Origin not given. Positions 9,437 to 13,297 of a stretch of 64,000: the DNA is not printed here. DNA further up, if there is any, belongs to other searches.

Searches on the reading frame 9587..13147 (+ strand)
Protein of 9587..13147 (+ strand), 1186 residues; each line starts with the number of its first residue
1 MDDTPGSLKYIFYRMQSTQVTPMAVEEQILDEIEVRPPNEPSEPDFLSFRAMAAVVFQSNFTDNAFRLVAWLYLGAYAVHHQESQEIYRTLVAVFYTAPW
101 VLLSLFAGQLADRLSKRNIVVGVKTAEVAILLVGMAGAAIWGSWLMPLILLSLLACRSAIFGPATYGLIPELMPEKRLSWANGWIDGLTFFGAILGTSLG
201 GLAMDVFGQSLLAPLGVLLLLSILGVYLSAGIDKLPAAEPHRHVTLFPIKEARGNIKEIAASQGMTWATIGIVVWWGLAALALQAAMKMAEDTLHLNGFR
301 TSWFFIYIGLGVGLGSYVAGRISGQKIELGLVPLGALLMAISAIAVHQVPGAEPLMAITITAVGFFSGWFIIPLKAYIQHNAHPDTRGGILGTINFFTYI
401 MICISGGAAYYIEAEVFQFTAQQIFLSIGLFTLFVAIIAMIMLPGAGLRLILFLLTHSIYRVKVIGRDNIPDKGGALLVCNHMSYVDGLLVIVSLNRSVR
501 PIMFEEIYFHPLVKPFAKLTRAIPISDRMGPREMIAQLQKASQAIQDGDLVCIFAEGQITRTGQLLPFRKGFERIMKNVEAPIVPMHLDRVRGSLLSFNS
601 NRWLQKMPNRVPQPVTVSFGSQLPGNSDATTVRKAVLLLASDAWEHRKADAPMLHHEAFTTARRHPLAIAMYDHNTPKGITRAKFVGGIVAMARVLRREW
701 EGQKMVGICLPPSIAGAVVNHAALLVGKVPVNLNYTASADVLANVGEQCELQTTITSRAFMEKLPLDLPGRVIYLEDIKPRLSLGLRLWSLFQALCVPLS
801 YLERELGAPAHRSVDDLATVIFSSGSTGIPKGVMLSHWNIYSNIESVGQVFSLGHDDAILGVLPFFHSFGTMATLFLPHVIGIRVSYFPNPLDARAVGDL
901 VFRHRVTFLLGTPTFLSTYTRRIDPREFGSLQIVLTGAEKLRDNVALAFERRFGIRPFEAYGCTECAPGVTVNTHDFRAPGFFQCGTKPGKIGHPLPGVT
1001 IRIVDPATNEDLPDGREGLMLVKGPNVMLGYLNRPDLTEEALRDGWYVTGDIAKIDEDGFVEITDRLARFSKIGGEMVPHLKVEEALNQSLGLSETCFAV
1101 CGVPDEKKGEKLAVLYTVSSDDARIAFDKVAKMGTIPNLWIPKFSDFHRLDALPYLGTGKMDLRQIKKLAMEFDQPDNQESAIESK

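Call 49: search_protein_families(library=ncbifam, proteins=[window:9587-13147:+], max_evalue=0.00001)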
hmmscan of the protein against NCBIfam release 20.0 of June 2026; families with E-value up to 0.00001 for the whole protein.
window:9587-13147:+ (1186 aa): 102 families (the best 25 are shown)
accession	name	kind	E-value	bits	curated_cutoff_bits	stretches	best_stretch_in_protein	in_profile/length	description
NF006386.0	PRK08633.1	equivalog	0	1202.2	1221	1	47-1172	9-1143/1147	acyl-[ACP]--phospholipid O-acyltransferase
NF005291.0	PRK06814.1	equivalog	1.2e-190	636.1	1349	1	52-1174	16-1134/1140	acyl-[ACP]--phospholipid O-acyltransferase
NF005959.0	PRK08043.1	equivalog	2e-98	330.5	886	1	452-1175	6-716/719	bifunctional acyl-ACP--phospholipid O-acyltransferase/long-chain-fatty-acid--ACP ligase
NF004837.0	PRK06187.1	subfamily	4.8e-71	239.6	476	1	811-1169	166-521/531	long-chain-fatty-acid--CoA ligase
NF004971.0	PRK06334.1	equivalog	4.8e-66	223.4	847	1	682-1172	48-535/539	long chain fatty acid--[acyl-carrier-protein] ligase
NF004114.0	PRK05605.1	equivalog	4.9e-56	190.2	766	1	811-1170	217-569/575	long-chain-fatty-acid--CoA ligase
NF005702.0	PRK07514.1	subfamily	1.1e-49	169.2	558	1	809-1142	151-474/506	malonyl-CoA synthase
NF006181.0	PRK08314.1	subfamily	1.2e-47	162.4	705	1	808-1171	197-555/563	long-chain-fatty-acid--CoA ligase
TIGR01733.1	AA-adenyl-dom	subfamily_domain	3.8e-47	161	317.4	1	691-1095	11-406/409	amino acid adenylation domain-containing protein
NF004758.0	PRK06087.1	equivalog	2e-45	155.2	736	1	808-1131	181-495/548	medium-chain fatty-acid--CoA ligase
NF006523.0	PRK08974.1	equivalog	1.1e-44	152.6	884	1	814-1166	205-549/561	long-chain-fatty-acid--CoA ligase FadD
TIGR01923.1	menE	equivalog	1.4e-44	152.7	330.15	1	690-1163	10-439/442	o-succinylbenzoate--CoA ligase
NF006182.0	PRK08316.1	subfamily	1.5e-43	149.1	663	1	711-1168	69-515/523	fatty acyl-CoA synthetase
NF052269.1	Staph_lig_FadD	equivalog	6.7e-43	146.8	650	1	814-1172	149-495/499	long-chain-fatty-acid--CoA ligase FadD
NF005307.0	PRK06839.1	equivalog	1.6e-42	145.8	748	1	816-1166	150-489/496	o-succinylbenzoate--CoA ligase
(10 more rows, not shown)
